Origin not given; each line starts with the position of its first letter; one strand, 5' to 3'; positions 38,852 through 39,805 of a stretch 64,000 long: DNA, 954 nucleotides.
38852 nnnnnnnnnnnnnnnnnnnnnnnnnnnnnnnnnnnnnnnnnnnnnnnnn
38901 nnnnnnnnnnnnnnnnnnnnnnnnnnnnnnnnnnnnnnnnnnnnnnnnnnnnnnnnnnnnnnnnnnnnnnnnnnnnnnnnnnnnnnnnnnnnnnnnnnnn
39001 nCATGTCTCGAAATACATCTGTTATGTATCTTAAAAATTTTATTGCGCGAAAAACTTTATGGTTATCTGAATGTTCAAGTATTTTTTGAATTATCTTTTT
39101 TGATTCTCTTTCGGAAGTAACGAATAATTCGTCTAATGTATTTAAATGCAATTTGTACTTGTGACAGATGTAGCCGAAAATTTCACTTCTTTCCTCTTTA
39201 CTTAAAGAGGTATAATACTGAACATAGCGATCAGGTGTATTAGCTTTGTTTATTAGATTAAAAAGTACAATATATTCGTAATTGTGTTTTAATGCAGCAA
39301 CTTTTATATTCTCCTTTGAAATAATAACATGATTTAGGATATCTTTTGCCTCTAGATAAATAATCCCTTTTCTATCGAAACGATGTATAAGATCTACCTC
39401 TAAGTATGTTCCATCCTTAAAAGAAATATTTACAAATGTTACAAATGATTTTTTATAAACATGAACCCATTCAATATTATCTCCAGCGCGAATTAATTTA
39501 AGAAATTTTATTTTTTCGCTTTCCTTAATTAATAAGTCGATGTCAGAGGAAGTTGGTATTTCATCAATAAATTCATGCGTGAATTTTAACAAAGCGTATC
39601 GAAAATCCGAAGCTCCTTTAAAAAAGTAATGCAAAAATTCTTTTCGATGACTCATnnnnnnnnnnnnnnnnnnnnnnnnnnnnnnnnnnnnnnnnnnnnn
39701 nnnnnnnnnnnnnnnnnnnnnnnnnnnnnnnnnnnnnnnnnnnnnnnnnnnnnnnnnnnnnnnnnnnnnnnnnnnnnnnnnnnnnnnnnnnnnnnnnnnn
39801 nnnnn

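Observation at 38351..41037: Two kinase-like proteins (NTase-like plus P-loop kinase fusion, and an APH-fold kinase) inside a Wzx/Wzy polysaccharide locus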

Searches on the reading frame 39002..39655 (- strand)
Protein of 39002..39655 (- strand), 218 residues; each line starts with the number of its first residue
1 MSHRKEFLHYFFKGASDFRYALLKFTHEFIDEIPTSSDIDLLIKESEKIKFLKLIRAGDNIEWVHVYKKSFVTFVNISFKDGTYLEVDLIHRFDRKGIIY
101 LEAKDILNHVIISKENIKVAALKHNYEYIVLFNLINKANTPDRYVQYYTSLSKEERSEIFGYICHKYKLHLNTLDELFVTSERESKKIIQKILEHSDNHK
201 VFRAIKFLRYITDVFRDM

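Call 26: search_solved_structures(query=A3, max_evalue=10, show_alignments=3)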
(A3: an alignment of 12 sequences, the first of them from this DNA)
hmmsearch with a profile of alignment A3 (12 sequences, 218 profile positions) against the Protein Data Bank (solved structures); distinct sequences matched with E-value up to 10: 0.

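Call 27: search_protein_families(library=pfam, alignment_id=A3, max_evalue=10)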
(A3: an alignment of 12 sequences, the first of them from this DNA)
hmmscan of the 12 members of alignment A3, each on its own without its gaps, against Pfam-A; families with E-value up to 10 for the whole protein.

A. member 1, seq(218 aa): 3 families
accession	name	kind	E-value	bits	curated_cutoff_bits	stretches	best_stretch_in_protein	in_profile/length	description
PF06115.17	DUF956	-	0.049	13.8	26.9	1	162-213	65-115/117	Domain of unknown function (DUF956)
PF07378.16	FlbT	-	0.068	13.6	27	1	168-213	73-119/125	Flagellar protein FlbT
PF23942.1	DUF7277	-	0.14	13.3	27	1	34-92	17-72/87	Domain of unknown function (DUF7277)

B. families by the number of members that match (of 12 scanned): 11 families
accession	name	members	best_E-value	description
PF23942.1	DUF7277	5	0.0024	Domain of unknown function (DUF7277)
PF14907.12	NTP_transf_5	4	0.0024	Uncharacterised nucleotidyltransferase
PF18404.7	Glyco_transf_24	1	0.011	Glucosyltransferase 24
PF12222.14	PNGaseA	1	0.012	Peptide N-acetyl-beta-D-glucosaminyl asparaginase amidase A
PF22385.1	Cas9_C_2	1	0.013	CRISPR-associated endonuclease Cas9, C-terminal domain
PF16469.10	NPA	1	0.019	Nematode polyprotein allergen ABA-1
PF18765.7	Polbeta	1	0.024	Polymerase beta, Nucleotidyltransferase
PF24931.1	ACT_ACR9_3rd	1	0.041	ACR9-like, ACT-like domain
PF06115.17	DUF956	1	0.049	Domain of unknown function (DUF956)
PF07378.16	FlbT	1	0.068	Flagellar protein FlbT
PF16078.10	2-oxogl_dehyd_N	1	0.17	2-oxoglutarate dehydrogenase N-terminus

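Call 58: search_protein_representatives(alignment_id=A3)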
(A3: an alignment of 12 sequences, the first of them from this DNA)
Query: 12 sequences, 218 profile positions. Proteins with E-value up to 0.001 (for the whole library): 550; up to 1e-10: 410; up to 1e-30: 218. The best 150 are listed.
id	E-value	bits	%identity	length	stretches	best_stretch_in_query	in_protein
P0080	7.5e-71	254.5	-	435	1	1-215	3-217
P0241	4.3e-66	238.9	-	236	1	1-202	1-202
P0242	7.9e-60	218.4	-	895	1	2-217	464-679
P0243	2.7e-57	210.1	-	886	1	2-217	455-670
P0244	1.6e-54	201.1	-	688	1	2-217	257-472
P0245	1.8e-54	200.9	-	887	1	2-218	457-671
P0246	2.2e-54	200.7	-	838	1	3-216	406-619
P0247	4.2e-54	199.7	-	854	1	2-217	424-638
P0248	1.3e-53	198.1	-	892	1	4-216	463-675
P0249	3.5e-53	196.7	-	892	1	2-217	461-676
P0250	4.7e-53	196.3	-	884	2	2-218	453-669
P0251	5.2e-53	196.2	-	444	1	4-218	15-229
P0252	6.3e-53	195.9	-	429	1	1-215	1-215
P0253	1.1e-52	195.1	-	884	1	1-215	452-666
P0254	2.3e-52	194.0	-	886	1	2-215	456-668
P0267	7.9e-50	185.8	-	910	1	1-215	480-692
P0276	5.7e-49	182.9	-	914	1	4-217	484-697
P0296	1.0e-45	172.3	-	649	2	2-217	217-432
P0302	6.8e-45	169.6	-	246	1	1-211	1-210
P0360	2.3e-39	151.5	-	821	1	3-217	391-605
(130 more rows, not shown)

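Call 59: search_protein_families(library=pfam, proteins=[P0242, P0243, P0267, P0276, P0244, P0296, P0241, P0302], max_evalue=0.01)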
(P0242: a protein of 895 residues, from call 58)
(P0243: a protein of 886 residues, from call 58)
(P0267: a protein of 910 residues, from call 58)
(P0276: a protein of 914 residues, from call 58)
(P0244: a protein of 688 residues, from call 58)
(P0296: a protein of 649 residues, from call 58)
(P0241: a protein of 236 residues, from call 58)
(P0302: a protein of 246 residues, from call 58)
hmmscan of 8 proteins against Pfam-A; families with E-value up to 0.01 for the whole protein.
P0242 (895 aa): 6 families
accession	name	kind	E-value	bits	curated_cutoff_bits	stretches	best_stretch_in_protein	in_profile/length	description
PF02223.23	Thymidylate_kin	-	5.2e-05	23.4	27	1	692-846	3-140/185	Thymidylate kinase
PF01636.29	APH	-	0.0014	18.8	23.2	1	290-370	128-206/239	Phosphotransferase enzyme family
PF13401.12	AAA_22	-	0.0016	19.2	27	0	687-720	7-39/130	AAA domain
PF13555.12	AAA_29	-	0.0042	17.2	27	0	680-709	18-46/61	P-loop containing region of AAA domain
PF00448.28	SRP54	-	0.0061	16.7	22.7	0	687-720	3-35/196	SRP54-type protein, GTPase domain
PF13604.12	AAA_30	-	0.0083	16.3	27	0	677-719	10-51/191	AAA domain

P0243 (886 aa): 3 families
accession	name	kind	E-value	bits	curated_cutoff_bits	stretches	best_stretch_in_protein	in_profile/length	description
PF02223.23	Thymidylate_kin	-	4.5e-08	33.4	27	1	682-858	2-163/185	Thymidylate kinase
PF01636.29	APH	-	7.5e-05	23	23.2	1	307-363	148-208/239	Phosphotransferase enzyme family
PF03193.22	RsgA_GTPase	-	0.0056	17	30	0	637-703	66-133/174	RsgA GTPase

P0267 (910 aa): 4 families
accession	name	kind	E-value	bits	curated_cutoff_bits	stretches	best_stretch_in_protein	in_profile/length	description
PF02223.23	Thymidylate_kin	-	3.9e-09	36.9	27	1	705-882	1-163/185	Thymidylate kinase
PF13238.12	AAA_18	-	0.0009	20.1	29.4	0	703-732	1-25/128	AAA domain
PF13191.12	AAA_16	-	0.0036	18.3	32.6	1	693-746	17-64/167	AAA ATPase domain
PF07693.20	KAP_NTPase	-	0.0086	15.8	20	0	698-741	18-48/293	KAP family P-loop domain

P0276 (914 aa): 4 families
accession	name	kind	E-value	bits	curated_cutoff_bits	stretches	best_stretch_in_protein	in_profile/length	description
PF02223.23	Thymidylate_kin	-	4.1e-08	33.6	27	1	709-868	2-145/185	Thymidylate kinase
PF01636.29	APH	-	2.3e-06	28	23.2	1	202-379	18-205/239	Phosphotransferase enzyme family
PF14907.12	NTP_transf_5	-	0.0023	18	31.2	1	516-611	94-187/249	Uncharacterised nucleotidyltransferase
PF19974.5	TCAD9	-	0.0025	17.5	40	1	332-380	289-334/429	Ternary complex associated domain 9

P0244 (688 aa): 2 families
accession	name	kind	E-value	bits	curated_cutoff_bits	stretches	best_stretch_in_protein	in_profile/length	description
PF02223.23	Thymidylate_kin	-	2.9e-06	27.5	27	1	484-515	2-31/185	Thymidylate kinase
PF03308.22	MeaB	-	0.0079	15.7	23.1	0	479-513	34-67/273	Methylmalonyl Co-A mutase-associated GTPase MeaB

P0296 (649 aa): 3 families
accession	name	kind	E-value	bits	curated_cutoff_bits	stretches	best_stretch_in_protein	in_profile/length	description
PF02223.23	Thymidylate_kin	-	5.1e-08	33.2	27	1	445-621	3-159/185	Thymidylate kinase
PF13191.12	AAA_16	-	2.9e-05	25.1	32.6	1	427-497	13-85/167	AAA ATPase domain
PF13401.12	AAA_22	-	0.0096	16.7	27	0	440-468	7-34/130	AAA domain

P0241 (236 aa): 0 families

P0302 (246 aa): 0 families

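Call 67: search_protein_families(library=padloc, proteins=[P0242], max_evalue=0.01)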
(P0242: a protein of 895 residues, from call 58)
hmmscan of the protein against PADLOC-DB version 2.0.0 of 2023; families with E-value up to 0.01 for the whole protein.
P0242 (895 aa): 2 families
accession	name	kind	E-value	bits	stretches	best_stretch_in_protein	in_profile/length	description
PDLC04690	PDC-M51B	-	0.00041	18.1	0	687-712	4-29/191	-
PDLC02911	VakA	-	0.0033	16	0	688-713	5-30/163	-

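Call 70: find_encoding_contigs(protein=P0360, flank=10000, max_places=1)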
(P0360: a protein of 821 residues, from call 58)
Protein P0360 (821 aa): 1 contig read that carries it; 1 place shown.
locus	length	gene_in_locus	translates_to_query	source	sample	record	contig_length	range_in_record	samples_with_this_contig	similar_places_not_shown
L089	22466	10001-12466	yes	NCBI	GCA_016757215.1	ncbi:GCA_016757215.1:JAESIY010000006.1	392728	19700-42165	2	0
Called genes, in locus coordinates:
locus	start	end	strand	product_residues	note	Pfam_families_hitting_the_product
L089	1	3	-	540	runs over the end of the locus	PF01663:Phosphodiest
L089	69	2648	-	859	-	PF14903:WG_beta_rep (faint)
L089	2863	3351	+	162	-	PF00072:Response_reg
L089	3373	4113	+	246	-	PF02563:Poly_export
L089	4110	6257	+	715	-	PF02706:Wzz, PF13807:GNVR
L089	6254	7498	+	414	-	-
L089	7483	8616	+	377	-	PF13439:Glyco_transf_4, PF13579:Glyco_trans_4_4 (weak), PF20706:GT4-conflict, PF00534:Glycos_transf_1, PF13692:Glyco_trans_1_4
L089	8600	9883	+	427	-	PF04932:Wzy_C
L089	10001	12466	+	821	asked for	PF02223:Thymidylate_kin (weak)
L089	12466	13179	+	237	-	PF00132:Hexapep, PF14602:Hexapep_2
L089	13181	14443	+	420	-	PF20706:GT4-conflict, PF00534:Glycos_transf_1, PF13692:Glyco_trans_1_4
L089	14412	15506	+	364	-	PF13439:Glyco_transf_4, PF00534:Glycos_transf_1, PF13692:Glyco_trans_1_4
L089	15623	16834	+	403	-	PF09314:DUF1972, PF00534:Glycos_transf_1 (weak)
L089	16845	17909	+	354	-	PF00953:Glycos_transf_4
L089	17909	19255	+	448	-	PF00072:Response_reg, PF00158:Sigma54_activat, PF01078:Mg_chelatase (faint), PF14532:Sigma54_activ_2, PF07728:AAA_5 (weak), PF25601:AAA_lid_14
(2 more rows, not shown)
